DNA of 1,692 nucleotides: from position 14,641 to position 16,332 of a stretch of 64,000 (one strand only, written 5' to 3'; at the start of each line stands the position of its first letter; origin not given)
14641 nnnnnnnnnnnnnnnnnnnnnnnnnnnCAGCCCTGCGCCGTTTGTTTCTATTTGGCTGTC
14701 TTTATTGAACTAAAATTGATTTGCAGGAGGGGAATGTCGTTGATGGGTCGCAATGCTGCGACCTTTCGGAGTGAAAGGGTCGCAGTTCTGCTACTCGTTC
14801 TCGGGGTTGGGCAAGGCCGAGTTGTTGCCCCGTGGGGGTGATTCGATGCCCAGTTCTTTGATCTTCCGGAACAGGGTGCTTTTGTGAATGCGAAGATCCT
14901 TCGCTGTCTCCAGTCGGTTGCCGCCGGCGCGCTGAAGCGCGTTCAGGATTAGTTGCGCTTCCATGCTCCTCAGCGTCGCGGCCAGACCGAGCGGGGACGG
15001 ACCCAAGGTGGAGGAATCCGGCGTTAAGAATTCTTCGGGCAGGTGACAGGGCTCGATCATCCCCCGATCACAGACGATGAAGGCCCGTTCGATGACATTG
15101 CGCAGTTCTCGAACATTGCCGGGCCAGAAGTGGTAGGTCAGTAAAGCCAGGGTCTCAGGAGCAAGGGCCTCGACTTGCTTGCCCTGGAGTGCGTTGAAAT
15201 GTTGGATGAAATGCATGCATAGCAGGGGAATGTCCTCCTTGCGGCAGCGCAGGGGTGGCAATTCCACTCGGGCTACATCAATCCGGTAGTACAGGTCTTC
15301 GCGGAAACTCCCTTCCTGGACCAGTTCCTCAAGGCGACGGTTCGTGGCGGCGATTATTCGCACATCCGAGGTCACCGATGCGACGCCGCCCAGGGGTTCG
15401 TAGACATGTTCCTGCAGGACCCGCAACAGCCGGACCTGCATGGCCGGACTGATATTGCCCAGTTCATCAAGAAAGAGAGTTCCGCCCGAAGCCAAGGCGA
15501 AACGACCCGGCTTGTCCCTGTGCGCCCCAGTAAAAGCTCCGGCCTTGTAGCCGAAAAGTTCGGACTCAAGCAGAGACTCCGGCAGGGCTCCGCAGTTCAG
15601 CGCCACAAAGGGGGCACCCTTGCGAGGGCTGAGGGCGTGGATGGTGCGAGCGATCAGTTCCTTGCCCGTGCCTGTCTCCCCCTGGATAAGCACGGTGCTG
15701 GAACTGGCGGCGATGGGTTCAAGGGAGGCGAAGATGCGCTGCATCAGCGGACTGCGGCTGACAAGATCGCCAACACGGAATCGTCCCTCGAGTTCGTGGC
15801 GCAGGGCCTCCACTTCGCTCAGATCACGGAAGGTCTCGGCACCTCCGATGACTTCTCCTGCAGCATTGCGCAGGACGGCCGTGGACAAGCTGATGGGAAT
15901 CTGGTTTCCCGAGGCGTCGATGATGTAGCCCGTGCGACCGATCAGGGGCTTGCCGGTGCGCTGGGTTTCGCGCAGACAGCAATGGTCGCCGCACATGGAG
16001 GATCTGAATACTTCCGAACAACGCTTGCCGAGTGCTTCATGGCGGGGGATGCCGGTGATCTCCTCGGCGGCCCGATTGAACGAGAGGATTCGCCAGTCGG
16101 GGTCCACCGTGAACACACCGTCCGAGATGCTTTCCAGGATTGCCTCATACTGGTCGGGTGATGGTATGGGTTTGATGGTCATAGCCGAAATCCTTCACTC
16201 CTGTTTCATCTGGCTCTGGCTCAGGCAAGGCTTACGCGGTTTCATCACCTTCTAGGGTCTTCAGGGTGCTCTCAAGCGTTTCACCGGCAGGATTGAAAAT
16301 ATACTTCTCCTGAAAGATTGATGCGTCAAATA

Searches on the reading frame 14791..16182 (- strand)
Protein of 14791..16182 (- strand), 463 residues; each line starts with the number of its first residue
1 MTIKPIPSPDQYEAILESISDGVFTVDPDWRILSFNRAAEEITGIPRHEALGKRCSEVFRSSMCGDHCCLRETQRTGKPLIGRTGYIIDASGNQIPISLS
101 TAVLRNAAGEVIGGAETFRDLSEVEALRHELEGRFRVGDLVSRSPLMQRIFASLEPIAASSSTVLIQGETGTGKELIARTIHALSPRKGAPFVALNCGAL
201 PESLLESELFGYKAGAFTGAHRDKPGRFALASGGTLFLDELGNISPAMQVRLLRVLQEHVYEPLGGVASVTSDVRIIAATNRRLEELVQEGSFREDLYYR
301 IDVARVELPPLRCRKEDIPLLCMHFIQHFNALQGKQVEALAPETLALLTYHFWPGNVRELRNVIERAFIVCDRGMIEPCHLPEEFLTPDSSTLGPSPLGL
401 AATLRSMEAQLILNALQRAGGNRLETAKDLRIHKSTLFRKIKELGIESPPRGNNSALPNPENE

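Call 60: find_homologous_proteins(query=window:14791-16182:-, max_evalue=1e-60)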
Query window:14791-16182:- (463 aa): 8000 proteins with E <= 1e-60 among 8000 candidates; the best 120 are listed.
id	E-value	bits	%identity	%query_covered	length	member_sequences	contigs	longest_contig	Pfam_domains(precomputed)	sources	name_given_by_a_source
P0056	0.0e+0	1039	100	100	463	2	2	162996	PF13426.14,PF13188.14,PF00158.33,PF25601.2,PF02954.26,PF08448.17,PF00989.32,PF14532.13,PF07728.21,PF01078.28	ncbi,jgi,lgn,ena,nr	ncbi:MAG: sigma 54-interacting transcriptional regulator [Proteobacteria bacterium]|nr:sigma 54-inte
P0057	4.7e-237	805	79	99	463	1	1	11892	PF13426.14,PF13188.14,PF00158.33,PF25601.2,PF02954.26,PF08448.17,PF00989.32,PF14532.13,PF07728.21,PF01078.28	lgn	-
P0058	6.0e-237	805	81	99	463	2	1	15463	PF13426.14,PF13188.14,PF00158.33,PF25601.2,PF02954.26,PF08448.17,PF00989.32,PF14532.13,PF07728.21,PF01078.28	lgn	-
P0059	7.0e-224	762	76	99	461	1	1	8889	PF13426.14,PF13188.14,PF00158.33,PF25601.2,PF02954.26,PF08448.17,PF00989.32,PF14532.13,PF07728.21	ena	-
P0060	1.9e-223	760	-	-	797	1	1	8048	PF13426.14,PF13188.14,PF14532.13,PF07728.21,PF13596.13,PF08447.19,PF12860.14,PF00158.33,PF25601.2,PF02954.26,PF08448.17,PF00989.32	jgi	-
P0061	2.5e-223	760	76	99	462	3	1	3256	PF13426.14,PF13188.14,PF00004.36,PF14532.13,PF07728.21,PF00158.33,PF25601.2,PF02954.26,PF18024.8,PF08448.17,PF00989.32,PF01078.28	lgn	-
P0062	4.9e-223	759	78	96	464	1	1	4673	PF13426.14,PF13188.14,PF00158.33,PF25601.2,PF02954.26,PF08448.17,PF00989.32,PF14532.13,PF07728.21,PF01078.28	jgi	-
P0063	8.5e-223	758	75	99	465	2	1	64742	PF13426.14,PF13188.14,PF00158.33,PF25601.2,PF02954.26,PF18024.8,PF08448.17,PF00989.32,PF14532.13,PF07728.21,PF01078.28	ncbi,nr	ncbi:MAG: sigma 54-interacting transcriptional regulator [Desulfovibrionaceae bacterium]|nr:sigma 54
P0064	1.1e-221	755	76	98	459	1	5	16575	PF13426.14,PF13188.14,PF00158.33,PF25601.2,PF02954.26,PF08448.17,PF00004.36,PF00989.32,PF14532.13,PF07728.21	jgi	-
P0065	1.1e-221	755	76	98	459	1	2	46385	PF13426.14,PF13188.14,PF00158.33,PF25601.2,PF02954.26,PF08448.17,PF00004.36,PF00989.32,PF14532.13,PF07728.21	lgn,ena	-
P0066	3.1e-221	753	76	97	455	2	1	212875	PF13426.14,PF13188.14,PF00004.36,PF14532.13,PF07728.21,PF00158.33,PF07724.21,PF25601.2,PF02954.26,PF08448.17,PF00989.32,PF01078.28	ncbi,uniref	ncbi:sigma 54-interacting transcriptional regulator [Pseudodesulfovibrio sp. JC047]|uniref:sigma-54 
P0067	7.7e-221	752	76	97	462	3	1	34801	PF13426.14,PF13188.14,PF00158.33,PF25601.2,PF02954.26,PF08448.17,PF00004.36,PF00989.32,PF14532.13,PF07728.21,PF01078.28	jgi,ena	-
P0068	4.2e-220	749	76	98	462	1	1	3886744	PF13426.14,PF13188.14,PF00158.33,PF25601.2,PF02954.26,PF08448.17,PF00004.36,PF00989.32,PF14532.13,PF07728.21,PF01078.28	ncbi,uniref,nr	ncbi:sigma-54 interaction domain-containing protein [Salidesulfovibrio onnuriiensis]|uniref:sigma-54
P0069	9.2e-220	748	74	98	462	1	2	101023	PF13426.14,PF13188.14,PF00158.33,PF25601.2,PF02954.26,PF08448.17,PF00004.36,PF00989.32,PF14532.13,PF07728.21,PF01078.28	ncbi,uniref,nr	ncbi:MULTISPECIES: sigma 54-interacting transcriptional regulator [unclassified Pseudodesulfovibrio]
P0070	1.1e-218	745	75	99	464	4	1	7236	PF13426.14,PF13188.14,PF00158.33,PF25601.2,PF02954.26,PF08448.17,PF00004.36,PF00989.32,PF14532.13,PF07728.21,PF01078.28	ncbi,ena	-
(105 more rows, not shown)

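Call 61: find_encoding_contigs(protein=P0058, flank=10000, max_places=2)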
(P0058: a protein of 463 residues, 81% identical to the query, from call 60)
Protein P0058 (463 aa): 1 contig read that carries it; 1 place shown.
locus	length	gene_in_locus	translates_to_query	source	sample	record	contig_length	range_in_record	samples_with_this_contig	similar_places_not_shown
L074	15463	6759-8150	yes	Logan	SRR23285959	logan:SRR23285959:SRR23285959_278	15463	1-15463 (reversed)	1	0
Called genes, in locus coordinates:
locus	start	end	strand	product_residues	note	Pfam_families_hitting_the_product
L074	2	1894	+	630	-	?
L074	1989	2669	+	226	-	PF00072:Response_reg, PF00486:Trans_reg_C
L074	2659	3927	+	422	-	PF00512:HisKA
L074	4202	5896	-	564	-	PF03486:HI0933_like (faint), PF07992:Pyr_redox_2, PF13450:NAD_binding_8 (faint), PF13738:Pyr_redox_3 (faint), PF00070:Pyr_redox, PF02852:Pyr_redox_dim, PF00581:Rhodanese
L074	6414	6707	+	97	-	-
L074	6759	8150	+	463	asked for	PF00989:PAS, PF13188:PAS_8, PF08448:PAS_4, PF13426:PAS_9, PF00158:Sigma54_activat, PF14532:Sigma54_activ_2, PF07728:AAA_5, PF25601:AAA_lid_14, +2 more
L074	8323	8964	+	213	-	-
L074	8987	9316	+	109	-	PF17253:DUF5320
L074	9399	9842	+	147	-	PF01592:NifU_N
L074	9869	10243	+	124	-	PF08821:CGGC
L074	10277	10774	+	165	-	PF10114:PocR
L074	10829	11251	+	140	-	-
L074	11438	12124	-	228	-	PF11769:DUF3313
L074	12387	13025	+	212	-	PF00440:TetR_N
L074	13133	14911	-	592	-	-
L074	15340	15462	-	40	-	?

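Call 62: find_encoding_contigs(protein=P0068, flank=10000, max_places=2)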
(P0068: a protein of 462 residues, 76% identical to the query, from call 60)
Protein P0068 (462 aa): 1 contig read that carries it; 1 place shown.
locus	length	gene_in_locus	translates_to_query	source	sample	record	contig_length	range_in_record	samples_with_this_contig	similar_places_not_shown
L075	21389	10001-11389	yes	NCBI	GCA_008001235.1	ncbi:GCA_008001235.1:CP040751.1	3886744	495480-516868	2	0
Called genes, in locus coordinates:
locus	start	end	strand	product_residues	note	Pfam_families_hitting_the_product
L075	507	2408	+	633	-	PF00384:Molybdopterin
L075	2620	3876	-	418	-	PF13439:Glyco_transf_4 (weak), PF20706:GT4-conflict (weak), PF00534:Glycos_transf_1, PF13692:Glyco_trans_1_4, PF13524:Glyco_trans_1_2 (weak)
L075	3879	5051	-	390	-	PF04101:Glyco_tran_28_C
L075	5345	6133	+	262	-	-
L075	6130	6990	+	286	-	PF00583:Acetyltransf_1 (weak)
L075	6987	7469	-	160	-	PF21349:RUBY_RBDX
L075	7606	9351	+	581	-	PF00015:MCPsignal, PF01814:Hemerythrin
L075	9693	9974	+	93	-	-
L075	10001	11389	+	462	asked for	PF00989:PAS, PF08448:PAS_4, PF13188:PAS_8, PF13426:PAS_9, PF00158:Sigma54_activat, PF14532:Sigma54_activ_2, PF07728:AAA_5, PF25601:AAA_lid_14, +3 more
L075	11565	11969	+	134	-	-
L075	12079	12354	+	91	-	PF17253:DUF5320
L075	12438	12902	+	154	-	PF01592:NifU_N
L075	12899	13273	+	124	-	PF08821:CGGC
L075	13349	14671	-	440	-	PF01966:HD (weak)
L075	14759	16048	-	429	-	PF01979:Amidohydro_1, PF07969:Amidohydro_3 (faint), PF12890:DHOase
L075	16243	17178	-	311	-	PF02729:OTCace_N, PF00185:OTCace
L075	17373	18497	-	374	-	PF01979:Amidohydro_1, PF07969:Amidohydro_3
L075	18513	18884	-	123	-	-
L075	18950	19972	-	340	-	PF04055:Radical_SAM, PF16199:Radical_SAM_C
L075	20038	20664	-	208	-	PF00702:Hydrolase, PF12710:HAD, PF13419:HAD_2, PF13242:Hydrolase_like (weak)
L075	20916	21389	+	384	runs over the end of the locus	PF01073:3Beta_HSD, PF01370:Epimerase, PF02719:Polysacc_synt_2, PF04321:RmlD_sub_bind, PF05368:NmrA, PF07993:NAD_binding_4, PF13460:NAD_binding_10, PF16363:GDP_Man_Dehyd, +1 more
